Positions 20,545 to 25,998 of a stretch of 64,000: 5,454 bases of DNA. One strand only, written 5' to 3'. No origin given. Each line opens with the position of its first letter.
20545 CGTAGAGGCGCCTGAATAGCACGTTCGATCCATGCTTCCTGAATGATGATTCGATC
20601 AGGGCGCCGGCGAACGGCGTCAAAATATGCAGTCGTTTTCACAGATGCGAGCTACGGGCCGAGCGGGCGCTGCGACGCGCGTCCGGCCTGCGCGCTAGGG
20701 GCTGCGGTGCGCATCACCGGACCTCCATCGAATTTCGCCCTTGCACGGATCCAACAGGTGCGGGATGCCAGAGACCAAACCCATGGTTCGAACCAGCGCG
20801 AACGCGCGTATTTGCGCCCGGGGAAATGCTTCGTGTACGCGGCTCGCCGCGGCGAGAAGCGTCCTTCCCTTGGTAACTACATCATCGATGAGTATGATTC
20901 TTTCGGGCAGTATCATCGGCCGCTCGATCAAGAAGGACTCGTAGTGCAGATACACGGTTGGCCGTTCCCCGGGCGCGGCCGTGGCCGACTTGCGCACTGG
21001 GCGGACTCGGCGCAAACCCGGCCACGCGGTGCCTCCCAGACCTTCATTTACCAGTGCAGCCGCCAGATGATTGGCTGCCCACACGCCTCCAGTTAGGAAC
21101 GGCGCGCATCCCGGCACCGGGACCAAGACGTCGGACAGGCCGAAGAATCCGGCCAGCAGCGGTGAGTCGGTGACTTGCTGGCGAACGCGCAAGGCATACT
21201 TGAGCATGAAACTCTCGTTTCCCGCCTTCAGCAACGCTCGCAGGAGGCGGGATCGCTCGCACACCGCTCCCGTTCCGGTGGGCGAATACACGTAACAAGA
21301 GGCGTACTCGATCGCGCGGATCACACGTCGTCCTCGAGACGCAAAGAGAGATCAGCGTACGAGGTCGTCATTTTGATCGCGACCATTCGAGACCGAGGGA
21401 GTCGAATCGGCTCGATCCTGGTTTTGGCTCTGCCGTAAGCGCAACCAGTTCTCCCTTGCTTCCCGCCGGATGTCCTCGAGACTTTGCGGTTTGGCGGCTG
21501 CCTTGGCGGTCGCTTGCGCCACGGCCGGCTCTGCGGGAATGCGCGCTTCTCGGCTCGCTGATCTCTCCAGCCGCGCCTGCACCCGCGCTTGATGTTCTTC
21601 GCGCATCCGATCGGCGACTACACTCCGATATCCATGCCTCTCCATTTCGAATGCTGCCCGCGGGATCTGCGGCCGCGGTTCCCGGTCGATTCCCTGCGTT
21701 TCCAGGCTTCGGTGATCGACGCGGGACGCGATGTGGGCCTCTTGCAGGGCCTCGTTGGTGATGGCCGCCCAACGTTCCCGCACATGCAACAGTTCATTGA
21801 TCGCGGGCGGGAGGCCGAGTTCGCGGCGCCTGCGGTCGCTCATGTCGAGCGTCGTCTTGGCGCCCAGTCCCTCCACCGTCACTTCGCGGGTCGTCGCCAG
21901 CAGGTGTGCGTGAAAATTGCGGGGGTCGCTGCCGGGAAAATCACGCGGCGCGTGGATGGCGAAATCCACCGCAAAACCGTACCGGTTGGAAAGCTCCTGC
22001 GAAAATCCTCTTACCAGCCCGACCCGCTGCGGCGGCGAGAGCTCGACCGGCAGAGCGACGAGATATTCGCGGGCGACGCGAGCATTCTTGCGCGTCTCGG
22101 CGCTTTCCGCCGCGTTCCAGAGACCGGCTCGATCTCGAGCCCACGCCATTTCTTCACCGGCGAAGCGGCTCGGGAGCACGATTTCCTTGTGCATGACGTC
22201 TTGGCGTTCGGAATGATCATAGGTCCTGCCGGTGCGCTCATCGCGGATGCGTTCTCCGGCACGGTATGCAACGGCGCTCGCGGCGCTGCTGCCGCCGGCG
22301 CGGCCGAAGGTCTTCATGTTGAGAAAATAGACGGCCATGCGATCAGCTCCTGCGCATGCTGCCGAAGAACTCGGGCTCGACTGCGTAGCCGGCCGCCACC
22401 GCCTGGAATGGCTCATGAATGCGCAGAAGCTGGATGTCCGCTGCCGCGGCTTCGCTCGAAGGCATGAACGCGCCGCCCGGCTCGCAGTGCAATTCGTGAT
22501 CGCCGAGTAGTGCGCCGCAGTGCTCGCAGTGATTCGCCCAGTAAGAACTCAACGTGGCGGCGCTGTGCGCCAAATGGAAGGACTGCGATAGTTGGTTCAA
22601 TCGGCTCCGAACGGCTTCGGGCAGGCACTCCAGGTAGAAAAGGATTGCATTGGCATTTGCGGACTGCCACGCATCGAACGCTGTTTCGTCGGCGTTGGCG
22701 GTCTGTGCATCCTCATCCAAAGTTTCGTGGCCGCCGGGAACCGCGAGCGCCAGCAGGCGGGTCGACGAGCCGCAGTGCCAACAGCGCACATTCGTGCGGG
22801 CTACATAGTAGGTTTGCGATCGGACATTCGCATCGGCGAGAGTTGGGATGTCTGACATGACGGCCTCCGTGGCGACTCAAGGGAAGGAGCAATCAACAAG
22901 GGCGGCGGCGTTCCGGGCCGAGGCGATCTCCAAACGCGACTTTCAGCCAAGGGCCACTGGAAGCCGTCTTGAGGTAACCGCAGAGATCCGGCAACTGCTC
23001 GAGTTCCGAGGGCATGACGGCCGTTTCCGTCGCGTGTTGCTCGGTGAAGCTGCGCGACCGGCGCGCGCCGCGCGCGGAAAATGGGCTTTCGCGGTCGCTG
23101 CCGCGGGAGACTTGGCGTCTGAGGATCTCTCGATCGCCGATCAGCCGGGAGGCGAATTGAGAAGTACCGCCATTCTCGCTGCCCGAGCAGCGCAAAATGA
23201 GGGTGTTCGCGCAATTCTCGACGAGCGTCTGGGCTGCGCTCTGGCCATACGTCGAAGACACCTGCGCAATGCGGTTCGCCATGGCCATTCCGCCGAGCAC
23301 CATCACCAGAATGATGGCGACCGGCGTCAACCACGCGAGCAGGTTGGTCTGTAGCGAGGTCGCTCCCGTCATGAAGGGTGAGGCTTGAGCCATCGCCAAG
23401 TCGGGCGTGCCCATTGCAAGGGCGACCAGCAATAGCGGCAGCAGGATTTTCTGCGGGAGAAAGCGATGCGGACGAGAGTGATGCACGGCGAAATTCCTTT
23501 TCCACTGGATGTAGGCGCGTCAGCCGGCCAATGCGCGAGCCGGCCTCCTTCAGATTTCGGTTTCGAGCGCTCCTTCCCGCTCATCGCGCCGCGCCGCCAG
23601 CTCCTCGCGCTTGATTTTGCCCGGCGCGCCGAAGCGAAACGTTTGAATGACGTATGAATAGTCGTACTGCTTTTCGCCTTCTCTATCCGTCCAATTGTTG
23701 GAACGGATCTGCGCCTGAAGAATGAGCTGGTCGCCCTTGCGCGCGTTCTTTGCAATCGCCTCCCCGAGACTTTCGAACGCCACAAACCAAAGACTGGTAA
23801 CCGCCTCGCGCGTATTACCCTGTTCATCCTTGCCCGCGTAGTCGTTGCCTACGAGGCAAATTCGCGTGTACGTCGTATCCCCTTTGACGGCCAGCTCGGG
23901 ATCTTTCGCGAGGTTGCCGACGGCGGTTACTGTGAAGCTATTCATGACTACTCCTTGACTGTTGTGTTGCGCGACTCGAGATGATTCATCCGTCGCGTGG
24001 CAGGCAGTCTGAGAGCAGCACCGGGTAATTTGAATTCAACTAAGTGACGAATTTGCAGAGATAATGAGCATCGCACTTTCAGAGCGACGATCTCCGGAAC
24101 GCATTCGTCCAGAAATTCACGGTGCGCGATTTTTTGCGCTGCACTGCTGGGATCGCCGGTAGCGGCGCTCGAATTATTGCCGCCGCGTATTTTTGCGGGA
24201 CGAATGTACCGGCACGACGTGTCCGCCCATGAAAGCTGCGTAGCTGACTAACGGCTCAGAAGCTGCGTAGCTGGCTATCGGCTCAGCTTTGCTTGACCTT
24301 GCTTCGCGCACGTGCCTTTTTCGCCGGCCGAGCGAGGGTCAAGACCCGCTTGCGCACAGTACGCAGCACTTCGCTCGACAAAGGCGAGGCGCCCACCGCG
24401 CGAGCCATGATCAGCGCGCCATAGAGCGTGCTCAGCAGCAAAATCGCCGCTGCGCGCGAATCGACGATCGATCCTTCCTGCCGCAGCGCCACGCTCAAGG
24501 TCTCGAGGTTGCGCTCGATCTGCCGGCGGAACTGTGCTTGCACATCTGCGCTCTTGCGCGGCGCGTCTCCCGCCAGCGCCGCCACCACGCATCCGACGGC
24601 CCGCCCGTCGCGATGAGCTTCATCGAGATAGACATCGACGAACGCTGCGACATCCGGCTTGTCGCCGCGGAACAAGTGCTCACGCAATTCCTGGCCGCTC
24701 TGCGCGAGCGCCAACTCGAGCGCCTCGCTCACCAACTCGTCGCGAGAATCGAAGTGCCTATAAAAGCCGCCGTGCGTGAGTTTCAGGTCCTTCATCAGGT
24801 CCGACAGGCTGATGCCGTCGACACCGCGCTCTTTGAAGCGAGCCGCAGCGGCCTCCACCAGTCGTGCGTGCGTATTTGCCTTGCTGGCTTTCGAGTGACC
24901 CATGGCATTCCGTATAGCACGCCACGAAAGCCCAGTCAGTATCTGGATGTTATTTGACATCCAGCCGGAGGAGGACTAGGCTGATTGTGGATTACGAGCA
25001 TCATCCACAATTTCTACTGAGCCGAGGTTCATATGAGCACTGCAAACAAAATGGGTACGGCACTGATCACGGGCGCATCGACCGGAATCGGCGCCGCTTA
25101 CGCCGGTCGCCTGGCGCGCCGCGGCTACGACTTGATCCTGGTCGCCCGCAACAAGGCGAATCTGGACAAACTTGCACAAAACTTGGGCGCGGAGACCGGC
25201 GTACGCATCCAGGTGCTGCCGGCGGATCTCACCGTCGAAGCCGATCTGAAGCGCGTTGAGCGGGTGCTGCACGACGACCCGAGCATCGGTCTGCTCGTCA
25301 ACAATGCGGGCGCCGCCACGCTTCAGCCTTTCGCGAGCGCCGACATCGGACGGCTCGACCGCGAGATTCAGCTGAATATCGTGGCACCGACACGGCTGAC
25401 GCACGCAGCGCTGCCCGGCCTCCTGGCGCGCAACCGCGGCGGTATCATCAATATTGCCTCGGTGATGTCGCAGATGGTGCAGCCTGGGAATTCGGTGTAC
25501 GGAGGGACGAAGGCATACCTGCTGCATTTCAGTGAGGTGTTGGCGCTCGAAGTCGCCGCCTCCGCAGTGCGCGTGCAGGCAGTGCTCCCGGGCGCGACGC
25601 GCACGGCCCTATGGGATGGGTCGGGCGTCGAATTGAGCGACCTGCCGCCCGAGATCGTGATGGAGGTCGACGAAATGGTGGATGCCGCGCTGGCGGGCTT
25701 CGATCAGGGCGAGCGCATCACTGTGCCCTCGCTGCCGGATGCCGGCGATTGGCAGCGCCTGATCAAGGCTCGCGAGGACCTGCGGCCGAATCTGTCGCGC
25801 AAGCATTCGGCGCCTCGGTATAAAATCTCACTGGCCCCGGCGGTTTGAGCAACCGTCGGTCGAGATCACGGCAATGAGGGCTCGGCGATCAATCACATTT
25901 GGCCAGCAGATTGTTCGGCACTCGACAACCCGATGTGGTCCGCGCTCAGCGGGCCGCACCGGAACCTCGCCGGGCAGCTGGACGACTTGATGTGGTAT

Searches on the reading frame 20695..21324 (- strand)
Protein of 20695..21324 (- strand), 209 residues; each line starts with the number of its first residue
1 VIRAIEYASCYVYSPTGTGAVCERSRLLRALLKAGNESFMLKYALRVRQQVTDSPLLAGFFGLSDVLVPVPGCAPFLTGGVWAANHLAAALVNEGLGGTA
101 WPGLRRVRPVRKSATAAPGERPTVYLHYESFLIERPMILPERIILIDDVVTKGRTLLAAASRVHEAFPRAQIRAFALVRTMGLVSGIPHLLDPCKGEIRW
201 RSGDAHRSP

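Call 67: search_protein_families(library=pfam, proteins=[window:20695-21324:-], max_evalue=0.0001)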
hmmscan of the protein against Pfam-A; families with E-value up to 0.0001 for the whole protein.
window:20695-21324:- (209 aa): 1 family
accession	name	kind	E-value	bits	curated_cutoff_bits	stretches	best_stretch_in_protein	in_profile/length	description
PF00156.33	Pribosyltran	-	9e-05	22.3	26.3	0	77-179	37-125/158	Phosphoribosyl transferase domain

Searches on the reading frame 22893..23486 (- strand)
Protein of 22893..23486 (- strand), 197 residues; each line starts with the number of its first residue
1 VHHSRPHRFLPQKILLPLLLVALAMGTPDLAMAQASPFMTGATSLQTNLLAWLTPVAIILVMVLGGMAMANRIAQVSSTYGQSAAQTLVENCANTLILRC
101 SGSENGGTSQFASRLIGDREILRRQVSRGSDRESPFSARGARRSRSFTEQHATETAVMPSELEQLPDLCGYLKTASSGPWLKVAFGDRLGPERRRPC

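Call 68: search_protein_families(library=pfam, proteins=[window:22893-23486:-], max_evalue=0.0001)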
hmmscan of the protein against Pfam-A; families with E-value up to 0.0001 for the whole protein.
window:22893-23486:- (197 aa): 3 families
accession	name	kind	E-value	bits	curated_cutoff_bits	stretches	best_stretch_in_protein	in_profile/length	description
PF10412.15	TrwB_AAD_bind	-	1.4e-16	60.9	20.5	1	70-184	280-385/387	Type IV secretion-system coupling protein DNA-binding domain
PF12696.13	TraG-D_C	-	2.5e-10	40.8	22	1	73-166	39-125/126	TraM recognition site of TraD and TraG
PF04956.18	TrbC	-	4.7e-06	27.2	27.9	1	12-74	9-74/98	TrbC/VIRB2 pilin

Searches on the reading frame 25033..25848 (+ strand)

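Call 68: search_protein_families(library=pfam, proteins=[window:25033-25848:+], max_evalue=0.0001)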
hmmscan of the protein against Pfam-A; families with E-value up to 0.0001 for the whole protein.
window:25033-25848:+ (271 aa): 3 families
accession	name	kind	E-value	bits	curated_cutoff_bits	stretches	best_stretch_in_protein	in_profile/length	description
PF00106.31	adh_short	-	5.5e-44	150.4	26.6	1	9-194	2-187/195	short chain dehydrogenase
PF13561.12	adh_short_C2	-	3.8e-32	112.2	27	1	14-196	1-183/236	Enoyl-(Acyl carrier protein) reductase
PF08659.16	KR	-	1.3e-10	41.9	22.6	1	8-168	1-161/180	KR domain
